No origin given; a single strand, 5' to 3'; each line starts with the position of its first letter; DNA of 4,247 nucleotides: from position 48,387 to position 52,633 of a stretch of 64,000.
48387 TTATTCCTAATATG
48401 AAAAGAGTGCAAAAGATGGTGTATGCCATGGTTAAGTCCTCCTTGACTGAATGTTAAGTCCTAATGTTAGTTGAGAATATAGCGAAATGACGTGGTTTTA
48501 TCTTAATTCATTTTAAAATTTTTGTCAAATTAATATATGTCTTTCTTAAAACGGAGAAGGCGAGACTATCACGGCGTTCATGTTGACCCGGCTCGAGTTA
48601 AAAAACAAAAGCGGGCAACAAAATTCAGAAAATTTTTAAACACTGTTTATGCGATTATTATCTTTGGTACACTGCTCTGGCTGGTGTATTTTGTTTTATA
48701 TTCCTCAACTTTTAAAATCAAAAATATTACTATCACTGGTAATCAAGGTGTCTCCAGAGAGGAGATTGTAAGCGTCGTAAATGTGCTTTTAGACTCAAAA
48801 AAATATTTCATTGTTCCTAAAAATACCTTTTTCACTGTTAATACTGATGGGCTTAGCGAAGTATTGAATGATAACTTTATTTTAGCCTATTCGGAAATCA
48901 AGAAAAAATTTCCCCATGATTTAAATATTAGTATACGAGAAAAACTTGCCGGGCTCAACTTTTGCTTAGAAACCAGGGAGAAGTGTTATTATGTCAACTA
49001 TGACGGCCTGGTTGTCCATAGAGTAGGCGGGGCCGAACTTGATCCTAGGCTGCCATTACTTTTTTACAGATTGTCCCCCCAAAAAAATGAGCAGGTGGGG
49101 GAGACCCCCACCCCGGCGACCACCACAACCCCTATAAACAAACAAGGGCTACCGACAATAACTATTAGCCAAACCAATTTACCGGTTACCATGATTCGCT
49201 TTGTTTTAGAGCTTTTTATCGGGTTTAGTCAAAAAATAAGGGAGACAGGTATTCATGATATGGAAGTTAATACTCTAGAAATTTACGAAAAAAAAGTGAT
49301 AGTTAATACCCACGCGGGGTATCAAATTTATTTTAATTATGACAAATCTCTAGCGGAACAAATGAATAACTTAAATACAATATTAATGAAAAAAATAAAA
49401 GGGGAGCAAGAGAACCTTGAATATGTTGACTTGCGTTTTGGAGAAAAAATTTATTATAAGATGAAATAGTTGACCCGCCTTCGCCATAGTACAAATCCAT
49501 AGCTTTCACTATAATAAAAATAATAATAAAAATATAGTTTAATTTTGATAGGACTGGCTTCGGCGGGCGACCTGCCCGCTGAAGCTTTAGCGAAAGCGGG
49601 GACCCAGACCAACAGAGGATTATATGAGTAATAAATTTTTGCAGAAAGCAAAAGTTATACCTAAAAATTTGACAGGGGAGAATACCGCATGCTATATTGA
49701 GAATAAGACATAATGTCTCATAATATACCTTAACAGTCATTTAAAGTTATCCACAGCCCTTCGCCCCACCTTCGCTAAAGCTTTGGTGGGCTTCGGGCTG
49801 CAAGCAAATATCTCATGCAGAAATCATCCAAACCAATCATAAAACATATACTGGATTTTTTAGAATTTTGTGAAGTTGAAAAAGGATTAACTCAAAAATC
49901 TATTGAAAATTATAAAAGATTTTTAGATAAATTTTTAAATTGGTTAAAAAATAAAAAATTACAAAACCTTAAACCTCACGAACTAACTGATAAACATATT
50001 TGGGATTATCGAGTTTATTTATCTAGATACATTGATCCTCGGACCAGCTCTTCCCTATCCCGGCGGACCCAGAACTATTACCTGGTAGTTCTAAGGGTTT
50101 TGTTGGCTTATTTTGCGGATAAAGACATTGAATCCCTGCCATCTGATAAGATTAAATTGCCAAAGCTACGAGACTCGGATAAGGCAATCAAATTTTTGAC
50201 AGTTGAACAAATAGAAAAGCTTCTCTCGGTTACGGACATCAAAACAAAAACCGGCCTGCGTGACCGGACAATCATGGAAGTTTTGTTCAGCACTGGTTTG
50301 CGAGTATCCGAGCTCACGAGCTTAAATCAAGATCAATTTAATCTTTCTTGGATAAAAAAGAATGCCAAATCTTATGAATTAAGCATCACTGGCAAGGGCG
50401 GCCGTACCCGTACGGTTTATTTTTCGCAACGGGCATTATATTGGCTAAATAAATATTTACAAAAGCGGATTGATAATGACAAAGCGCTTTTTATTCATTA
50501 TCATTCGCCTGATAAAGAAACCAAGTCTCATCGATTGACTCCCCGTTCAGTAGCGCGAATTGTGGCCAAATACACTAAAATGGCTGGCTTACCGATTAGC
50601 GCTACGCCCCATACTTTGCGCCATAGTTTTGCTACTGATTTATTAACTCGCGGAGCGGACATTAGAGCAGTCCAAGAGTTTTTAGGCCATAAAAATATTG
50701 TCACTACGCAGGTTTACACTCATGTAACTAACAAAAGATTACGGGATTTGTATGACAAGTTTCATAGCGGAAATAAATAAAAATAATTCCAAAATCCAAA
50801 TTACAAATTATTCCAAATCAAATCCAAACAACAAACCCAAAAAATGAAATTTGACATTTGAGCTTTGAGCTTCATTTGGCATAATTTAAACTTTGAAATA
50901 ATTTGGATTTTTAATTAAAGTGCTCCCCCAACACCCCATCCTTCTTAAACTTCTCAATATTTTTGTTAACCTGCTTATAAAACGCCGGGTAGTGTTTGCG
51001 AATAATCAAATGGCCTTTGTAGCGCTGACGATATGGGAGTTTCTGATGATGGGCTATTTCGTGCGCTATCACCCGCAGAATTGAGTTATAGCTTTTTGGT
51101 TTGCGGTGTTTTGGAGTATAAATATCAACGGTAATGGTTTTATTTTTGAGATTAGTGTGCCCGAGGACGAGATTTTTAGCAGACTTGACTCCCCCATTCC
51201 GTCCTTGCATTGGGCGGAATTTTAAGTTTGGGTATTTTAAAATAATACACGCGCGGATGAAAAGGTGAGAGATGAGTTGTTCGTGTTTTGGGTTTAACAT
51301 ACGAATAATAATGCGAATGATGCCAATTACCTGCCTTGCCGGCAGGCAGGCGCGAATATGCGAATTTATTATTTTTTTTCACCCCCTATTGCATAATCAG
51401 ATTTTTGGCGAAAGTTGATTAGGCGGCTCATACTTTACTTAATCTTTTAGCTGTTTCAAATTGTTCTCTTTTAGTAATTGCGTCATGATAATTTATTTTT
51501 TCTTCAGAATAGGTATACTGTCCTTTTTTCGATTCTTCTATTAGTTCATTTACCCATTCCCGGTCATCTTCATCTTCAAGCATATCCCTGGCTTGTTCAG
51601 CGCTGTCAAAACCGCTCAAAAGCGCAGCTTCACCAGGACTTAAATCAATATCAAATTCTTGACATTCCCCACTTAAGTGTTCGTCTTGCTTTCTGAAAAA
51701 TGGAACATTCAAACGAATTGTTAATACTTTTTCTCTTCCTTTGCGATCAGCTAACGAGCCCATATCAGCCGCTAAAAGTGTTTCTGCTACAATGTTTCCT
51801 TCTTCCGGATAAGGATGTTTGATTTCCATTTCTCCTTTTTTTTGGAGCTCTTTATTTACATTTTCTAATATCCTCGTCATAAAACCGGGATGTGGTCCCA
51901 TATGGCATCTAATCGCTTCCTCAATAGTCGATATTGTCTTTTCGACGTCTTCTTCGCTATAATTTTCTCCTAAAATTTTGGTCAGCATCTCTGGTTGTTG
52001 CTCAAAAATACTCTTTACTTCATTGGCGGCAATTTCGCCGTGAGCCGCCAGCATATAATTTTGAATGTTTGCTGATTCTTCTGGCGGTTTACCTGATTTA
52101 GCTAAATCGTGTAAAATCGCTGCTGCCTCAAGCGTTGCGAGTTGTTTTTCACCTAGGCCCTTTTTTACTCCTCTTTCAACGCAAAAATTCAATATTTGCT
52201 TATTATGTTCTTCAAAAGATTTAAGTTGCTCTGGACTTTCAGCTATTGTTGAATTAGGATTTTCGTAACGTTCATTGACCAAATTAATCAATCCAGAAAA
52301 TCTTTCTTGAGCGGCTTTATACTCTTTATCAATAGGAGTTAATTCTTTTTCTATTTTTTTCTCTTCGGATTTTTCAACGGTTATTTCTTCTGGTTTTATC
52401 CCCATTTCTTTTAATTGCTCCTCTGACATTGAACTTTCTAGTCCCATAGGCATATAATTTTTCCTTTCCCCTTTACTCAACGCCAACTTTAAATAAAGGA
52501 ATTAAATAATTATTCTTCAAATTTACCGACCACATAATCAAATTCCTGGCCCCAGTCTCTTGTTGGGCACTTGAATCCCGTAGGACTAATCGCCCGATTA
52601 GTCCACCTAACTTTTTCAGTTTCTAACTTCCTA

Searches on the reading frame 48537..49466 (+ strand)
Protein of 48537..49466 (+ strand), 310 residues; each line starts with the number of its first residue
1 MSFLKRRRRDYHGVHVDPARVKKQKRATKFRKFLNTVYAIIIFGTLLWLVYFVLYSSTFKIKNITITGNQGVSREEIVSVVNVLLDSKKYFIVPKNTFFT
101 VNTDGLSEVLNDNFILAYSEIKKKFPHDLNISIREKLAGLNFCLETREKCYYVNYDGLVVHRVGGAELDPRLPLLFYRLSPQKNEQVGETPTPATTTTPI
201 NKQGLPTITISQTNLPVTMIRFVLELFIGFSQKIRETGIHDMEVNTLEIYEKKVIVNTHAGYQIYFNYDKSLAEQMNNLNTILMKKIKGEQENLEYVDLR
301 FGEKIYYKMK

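Call 60: search_protein_families(library=pfam, proteins=[window:48537-49466:+], max_evalue=0.001)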
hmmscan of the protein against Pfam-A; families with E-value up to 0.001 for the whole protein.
window:48537-49466:+ (310 aa): 1 family
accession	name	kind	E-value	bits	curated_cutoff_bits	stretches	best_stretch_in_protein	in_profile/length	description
PF08478.15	POTRA_1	-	9.1e-08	32.7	23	1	59-135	1-68/69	POTRA domain, FtsQ-type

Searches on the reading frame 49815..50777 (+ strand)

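Call 60: search_protein_families(library=pfam, proteins=[window:49815-50777:+], max_evalue=0.001)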
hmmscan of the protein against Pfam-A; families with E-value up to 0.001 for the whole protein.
window:49815-50777:+ (321 aa): 4 families
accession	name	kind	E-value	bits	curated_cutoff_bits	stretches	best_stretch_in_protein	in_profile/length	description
PF00589.27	Phage_integrase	-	6.8e-39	133.8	27.1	1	126-307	1-171/172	Phage integrase family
PF13495.12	Phage_int_SAM_4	-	1.1e-08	35.8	27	1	14-105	4-83/85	Phage integrase, N-terminal SAM-like domain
PF02899.23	Phage_int_SAM_1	-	2.7e-08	34.4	22.3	1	14-99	3-78/83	Phage integrase, N-terminal SAM-like domain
PF13102.12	Phage_int_SAM_5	-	1.4e-05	25.8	22.3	1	17-99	8-81/98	Phage integrase SAM-like domain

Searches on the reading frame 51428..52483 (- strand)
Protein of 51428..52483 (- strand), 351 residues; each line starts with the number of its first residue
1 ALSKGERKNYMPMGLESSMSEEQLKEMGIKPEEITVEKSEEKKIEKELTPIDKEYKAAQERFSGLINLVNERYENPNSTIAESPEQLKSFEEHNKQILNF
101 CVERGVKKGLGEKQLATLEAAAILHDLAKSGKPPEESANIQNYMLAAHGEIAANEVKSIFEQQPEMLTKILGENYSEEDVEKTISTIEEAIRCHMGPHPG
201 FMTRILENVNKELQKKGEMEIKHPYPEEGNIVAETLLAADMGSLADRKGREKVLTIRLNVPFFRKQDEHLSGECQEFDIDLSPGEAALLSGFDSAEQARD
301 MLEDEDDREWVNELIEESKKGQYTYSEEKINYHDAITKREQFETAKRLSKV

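Call 60: search_protein_families(library=pfam, proteins=[window:51428-52483:-], max_evalue=0.001)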
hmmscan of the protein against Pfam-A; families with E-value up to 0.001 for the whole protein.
window:51428-52483:- (351 aa): 1 family
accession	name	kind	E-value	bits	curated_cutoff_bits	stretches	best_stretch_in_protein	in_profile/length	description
PF01966.28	HD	-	1.9e-05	25.4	22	1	109-212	20-93/116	HD domain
